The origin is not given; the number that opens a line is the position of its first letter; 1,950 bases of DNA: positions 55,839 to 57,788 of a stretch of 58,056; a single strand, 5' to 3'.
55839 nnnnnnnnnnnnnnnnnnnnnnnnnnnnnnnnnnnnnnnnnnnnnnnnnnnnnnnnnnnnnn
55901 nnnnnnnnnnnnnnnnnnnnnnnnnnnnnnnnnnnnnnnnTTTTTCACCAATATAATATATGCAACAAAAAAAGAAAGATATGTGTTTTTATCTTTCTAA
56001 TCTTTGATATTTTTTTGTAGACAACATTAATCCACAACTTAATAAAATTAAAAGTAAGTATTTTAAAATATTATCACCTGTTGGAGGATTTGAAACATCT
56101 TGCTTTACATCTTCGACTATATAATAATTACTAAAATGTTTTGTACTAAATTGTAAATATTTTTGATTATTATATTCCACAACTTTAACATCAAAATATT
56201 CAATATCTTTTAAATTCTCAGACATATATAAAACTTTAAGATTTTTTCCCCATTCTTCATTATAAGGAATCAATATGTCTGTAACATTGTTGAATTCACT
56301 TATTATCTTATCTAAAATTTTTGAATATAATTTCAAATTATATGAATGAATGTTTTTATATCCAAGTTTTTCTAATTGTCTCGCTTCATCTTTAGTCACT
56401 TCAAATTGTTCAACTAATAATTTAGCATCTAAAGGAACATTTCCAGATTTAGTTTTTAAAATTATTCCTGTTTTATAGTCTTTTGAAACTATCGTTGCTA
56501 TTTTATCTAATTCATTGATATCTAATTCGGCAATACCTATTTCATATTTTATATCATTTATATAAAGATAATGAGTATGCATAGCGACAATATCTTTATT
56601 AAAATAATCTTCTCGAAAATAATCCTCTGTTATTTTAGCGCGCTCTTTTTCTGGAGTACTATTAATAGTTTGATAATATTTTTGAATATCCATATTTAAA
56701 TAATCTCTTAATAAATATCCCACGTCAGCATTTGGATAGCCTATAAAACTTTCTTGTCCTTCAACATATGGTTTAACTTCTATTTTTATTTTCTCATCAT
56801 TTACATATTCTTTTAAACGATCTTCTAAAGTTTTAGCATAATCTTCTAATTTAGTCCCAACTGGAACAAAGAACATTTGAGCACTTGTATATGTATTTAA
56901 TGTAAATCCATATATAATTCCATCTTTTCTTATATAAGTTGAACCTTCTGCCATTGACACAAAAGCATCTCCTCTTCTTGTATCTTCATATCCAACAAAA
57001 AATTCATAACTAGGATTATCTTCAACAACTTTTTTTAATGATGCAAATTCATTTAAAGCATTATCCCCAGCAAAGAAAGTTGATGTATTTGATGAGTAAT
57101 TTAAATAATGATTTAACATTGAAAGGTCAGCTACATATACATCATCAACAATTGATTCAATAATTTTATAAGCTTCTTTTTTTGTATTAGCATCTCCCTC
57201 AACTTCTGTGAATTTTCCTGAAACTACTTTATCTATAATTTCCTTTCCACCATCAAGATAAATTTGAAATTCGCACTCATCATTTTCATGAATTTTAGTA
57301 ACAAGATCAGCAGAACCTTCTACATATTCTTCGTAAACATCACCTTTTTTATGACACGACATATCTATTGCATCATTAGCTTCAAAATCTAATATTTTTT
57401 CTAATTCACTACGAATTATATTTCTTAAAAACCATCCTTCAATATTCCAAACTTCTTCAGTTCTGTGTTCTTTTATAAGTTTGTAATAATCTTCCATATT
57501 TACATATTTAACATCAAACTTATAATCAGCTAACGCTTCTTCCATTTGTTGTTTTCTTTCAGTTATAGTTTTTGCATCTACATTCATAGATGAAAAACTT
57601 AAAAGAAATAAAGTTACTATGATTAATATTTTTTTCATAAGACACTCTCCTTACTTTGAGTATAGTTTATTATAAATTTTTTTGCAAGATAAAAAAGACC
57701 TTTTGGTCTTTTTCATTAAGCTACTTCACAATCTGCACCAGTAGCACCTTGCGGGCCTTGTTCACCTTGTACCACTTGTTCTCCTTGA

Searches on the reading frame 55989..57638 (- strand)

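Call 41: search_protein_families(library=pfam, proteins=[window:55989-57638:-], max_evalue=0.001)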
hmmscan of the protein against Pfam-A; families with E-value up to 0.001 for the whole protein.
window:55989-57638:- (549 aa): 0 families

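Call 66: search_protein_families(library=pfam, proteins=[window:55989-57638:-], max_evalue=0.1)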
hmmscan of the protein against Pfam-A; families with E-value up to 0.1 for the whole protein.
window:55989-57638:- (549 aa): 1 family
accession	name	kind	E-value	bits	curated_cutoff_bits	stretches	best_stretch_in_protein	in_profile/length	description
PF20994.3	CENPU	-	0.041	14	27.8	0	418-461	50-89/200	CENPU protein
